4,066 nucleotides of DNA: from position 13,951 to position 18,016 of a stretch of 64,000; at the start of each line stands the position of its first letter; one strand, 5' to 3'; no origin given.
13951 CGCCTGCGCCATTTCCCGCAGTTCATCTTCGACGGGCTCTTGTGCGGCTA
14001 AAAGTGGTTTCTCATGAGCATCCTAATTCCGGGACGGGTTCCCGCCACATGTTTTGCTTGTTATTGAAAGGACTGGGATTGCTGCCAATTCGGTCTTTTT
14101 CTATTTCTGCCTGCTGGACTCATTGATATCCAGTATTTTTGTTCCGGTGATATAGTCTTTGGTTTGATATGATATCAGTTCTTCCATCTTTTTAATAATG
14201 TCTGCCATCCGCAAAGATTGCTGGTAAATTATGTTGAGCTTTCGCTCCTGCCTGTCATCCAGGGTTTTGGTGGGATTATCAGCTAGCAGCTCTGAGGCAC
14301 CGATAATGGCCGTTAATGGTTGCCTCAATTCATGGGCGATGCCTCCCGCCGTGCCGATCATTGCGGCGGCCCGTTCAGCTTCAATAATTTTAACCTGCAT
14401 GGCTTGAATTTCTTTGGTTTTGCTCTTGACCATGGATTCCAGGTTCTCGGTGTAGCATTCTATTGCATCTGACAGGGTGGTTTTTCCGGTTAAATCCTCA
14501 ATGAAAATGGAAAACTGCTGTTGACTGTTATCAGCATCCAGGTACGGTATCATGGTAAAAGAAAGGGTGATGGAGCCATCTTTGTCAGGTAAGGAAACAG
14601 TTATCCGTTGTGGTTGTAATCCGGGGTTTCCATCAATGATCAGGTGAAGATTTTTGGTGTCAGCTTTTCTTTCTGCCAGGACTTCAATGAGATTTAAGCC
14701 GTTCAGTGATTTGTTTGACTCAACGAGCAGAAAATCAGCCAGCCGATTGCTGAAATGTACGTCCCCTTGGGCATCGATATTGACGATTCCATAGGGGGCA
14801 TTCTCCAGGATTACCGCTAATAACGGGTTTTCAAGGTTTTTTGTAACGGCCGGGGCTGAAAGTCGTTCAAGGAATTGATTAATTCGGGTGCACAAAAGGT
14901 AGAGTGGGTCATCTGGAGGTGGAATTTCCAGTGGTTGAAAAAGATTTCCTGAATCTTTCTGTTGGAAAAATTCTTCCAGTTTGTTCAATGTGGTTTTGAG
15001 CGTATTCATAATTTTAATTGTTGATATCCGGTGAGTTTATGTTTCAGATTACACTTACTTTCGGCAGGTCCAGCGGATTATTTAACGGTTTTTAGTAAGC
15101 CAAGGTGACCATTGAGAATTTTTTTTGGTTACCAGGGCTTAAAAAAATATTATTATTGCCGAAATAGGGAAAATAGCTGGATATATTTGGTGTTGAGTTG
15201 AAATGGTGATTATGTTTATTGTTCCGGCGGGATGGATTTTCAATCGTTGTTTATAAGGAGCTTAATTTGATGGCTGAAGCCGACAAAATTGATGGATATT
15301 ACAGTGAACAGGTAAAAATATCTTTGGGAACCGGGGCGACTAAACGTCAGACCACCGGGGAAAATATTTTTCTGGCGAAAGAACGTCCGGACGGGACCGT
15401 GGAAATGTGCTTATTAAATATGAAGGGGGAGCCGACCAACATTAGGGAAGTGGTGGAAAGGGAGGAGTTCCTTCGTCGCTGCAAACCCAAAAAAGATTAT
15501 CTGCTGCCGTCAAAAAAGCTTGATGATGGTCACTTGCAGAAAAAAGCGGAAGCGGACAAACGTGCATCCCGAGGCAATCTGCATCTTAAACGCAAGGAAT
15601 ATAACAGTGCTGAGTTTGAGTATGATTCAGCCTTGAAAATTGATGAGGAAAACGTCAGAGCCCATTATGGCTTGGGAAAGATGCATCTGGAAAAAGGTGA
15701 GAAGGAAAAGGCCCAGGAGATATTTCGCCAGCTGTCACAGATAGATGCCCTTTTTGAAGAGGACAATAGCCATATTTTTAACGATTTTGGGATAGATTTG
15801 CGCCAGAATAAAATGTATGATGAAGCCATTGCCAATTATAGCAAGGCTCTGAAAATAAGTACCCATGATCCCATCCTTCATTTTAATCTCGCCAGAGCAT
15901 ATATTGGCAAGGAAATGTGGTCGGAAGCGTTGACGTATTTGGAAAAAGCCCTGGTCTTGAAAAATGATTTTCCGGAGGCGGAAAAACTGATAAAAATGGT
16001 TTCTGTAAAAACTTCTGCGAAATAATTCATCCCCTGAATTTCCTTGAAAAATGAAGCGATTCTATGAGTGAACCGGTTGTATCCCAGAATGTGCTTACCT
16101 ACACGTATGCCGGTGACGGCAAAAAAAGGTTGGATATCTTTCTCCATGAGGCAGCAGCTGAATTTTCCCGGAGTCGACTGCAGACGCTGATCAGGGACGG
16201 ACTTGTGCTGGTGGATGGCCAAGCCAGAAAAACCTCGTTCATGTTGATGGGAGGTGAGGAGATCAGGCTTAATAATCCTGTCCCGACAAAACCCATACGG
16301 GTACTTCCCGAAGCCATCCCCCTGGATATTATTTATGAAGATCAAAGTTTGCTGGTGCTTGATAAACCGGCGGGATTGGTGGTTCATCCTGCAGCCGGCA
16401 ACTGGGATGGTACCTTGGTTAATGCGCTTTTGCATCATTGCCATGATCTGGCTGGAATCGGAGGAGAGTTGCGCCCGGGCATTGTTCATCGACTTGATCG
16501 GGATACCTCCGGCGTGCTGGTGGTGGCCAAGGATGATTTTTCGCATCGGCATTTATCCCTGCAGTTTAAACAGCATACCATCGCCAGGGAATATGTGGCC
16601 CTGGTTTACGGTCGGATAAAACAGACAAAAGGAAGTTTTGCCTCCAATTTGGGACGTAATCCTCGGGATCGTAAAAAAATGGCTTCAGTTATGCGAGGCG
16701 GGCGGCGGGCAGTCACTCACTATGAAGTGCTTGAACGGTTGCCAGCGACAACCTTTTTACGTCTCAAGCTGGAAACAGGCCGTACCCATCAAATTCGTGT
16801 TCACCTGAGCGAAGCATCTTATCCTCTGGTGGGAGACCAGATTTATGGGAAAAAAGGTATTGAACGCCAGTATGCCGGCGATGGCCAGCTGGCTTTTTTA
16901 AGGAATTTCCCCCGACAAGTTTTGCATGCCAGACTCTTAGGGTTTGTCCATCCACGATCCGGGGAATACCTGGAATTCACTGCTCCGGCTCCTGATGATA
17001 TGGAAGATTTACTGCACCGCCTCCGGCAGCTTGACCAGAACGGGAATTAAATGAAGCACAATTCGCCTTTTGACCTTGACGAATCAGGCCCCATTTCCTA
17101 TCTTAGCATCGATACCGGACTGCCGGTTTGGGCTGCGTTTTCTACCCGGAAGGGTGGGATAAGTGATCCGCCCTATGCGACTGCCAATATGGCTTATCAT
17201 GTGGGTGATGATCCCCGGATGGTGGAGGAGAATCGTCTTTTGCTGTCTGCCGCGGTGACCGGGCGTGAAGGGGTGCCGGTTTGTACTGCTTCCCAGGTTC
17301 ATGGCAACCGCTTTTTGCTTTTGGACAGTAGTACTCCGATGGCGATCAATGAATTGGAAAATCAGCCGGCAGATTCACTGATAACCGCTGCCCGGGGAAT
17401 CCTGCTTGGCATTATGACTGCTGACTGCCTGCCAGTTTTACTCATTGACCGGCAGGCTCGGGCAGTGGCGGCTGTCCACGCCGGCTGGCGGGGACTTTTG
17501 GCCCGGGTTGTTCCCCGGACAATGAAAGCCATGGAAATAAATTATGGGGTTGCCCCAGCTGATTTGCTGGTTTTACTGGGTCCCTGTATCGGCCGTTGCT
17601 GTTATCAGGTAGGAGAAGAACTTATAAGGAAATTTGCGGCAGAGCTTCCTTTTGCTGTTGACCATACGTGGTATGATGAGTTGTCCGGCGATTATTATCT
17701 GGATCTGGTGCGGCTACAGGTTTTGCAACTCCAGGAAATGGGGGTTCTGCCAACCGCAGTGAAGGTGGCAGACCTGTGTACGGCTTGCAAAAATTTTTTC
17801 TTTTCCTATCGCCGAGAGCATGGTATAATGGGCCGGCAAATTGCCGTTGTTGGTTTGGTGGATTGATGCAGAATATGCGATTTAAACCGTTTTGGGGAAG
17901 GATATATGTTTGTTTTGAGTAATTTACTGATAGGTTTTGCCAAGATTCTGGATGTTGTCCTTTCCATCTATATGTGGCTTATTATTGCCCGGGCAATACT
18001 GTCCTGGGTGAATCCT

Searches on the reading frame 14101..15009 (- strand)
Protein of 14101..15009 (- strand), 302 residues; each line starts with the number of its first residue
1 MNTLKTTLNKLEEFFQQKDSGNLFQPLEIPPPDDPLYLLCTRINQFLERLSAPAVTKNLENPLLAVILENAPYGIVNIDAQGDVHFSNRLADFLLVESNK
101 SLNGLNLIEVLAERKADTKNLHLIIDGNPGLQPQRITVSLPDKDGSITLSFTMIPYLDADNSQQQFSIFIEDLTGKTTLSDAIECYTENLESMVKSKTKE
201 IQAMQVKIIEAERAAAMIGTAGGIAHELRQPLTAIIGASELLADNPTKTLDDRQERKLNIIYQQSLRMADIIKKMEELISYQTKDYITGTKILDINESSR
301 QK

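Call 34: search_protein_families(library=pfam, proteins=[window:14101-15009:-], max_evalue=0.0001)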
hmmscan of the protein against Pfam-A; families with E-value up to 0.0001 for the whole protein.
window:14101-15009:- (302 aa): 1 family
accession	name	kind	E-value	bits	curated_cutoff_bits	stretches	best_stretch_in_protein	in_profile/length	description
PF00512.31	HisKA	-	3.6e-14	53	26.9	1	222-278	7-60/66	His Kinase A (phospho-acceptor) domain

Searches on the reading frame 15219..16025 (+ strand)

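Call 34: search_protein_families(library=pfam, proteins=[window:15219-16025:+], max_evalue=0.0001)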
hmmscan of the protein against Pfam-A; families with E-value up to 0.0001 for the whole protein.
window:15219-16025:+ (268 aa): 13 families
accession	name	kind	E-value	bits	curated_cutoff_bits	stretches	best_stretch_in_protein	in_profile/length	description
PF07719.23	TPR_2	-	3.3e-19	67.8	27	0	220-248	3-31/34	Tetratricopeptide repeat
PF13414.12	TPR_11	-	5.9e-19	67.9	26.8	2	194-228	4-38/42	TPR repeat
PF14559.12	TPR_19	-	1.5e-18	67.3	25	2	194-257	1-64/68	Tetratricopeptide repeat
PF00515.34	TPR_1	-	1.2e-17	63.3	27.8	0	194-213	11-30/34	Tetratricopeptide repeat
PF13181.12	TPR_8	-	3.6e-11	42.7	25.7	0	147-176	2-31/34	Tetratricopeptide repeat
PF13424.12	TPR_12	-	5.1e-11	43.1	30.1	1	187-245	6-72/77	Tetratricopeptide repeat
PF13428.12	TPR_14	-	3.5e-10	40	23.5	0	194-227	11-44/44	Tetratricopeptide repeat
PF13432.12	TPR_16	-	8.9e-10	39.3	32.7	0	118-171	3-56/65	Tetratricopeptide repeat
PF13176.12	TPR_7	-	8.3e-09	35.3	27.9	0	221-253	2-34/36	Tetratricopeptide repeat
PF13431.12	TPR_17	-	6.6e-08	32.7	24.4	0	135-167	2-34/34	Tetratricopeptide repeat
PF12895.13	ANAPC3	-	2.2e-06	28.3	27.2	0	126-172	3-49/82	Anaphase-promoting complex, cyclosome, subunit 3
PF13174.12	TPR_6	-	7.9e-06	26.6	26.3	0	148-172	2-26/33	Tetratricopeptide repeat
PF25063.1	ARM_TT21_C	-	2.3e-05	24.8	35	1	142-256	91-202/209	Tetratricopeptide repeat protein 21 C-terminal ARM domain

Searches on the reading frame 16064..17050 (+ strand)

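Call 34: search_protein_families(library=pfam, proteins=[window:16064-17050:+], max_evalue=0.0001)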
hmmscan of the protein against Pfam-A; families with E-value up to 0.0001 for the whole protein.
window:16064-17050:+ (328 aa): 2 families
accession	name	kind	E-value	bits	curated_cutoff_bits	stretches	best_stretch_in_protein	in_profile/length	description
PF00849.27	PseudoU_synth_2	-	9.2e-35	120.5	26.8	1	96-249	2-151/152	RNA pseudouridylate synthase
PF01479.30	S4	-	8.6e-08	32.2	22.8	1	22-67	2-48/48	S4 domain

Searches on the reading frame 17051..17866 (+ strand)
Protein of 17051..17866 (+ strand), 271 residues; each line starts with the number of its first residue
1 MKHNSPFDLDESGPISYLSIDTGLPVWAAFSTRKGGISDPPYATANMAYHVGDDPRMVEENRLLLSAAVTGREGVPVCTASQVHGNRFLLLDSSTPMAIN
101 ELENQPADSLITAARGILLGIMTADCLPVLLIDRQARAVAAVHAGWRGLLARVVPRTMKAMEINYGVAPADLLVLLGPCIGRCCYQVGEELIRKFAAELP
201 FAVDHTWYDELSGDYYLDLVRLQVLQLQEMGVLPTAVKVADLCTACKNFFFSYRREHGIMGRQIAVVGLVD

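Call 35: search_protein_families(library=pfam, proteins=[window:17051-17866:+], max_evalue=0.0001)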
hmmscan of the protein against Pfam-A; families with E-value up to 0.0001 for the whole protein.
window:17051-17866:+ (271 aa): 1 family
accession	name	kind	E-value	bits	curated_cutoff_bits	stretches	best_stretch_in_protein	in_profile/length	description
PF02578.20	Cu-oxidase_4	-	1.9e-73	247.2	22.9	1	31-267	1-237/238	Multi-copper polyphenol oxidoreductase laccase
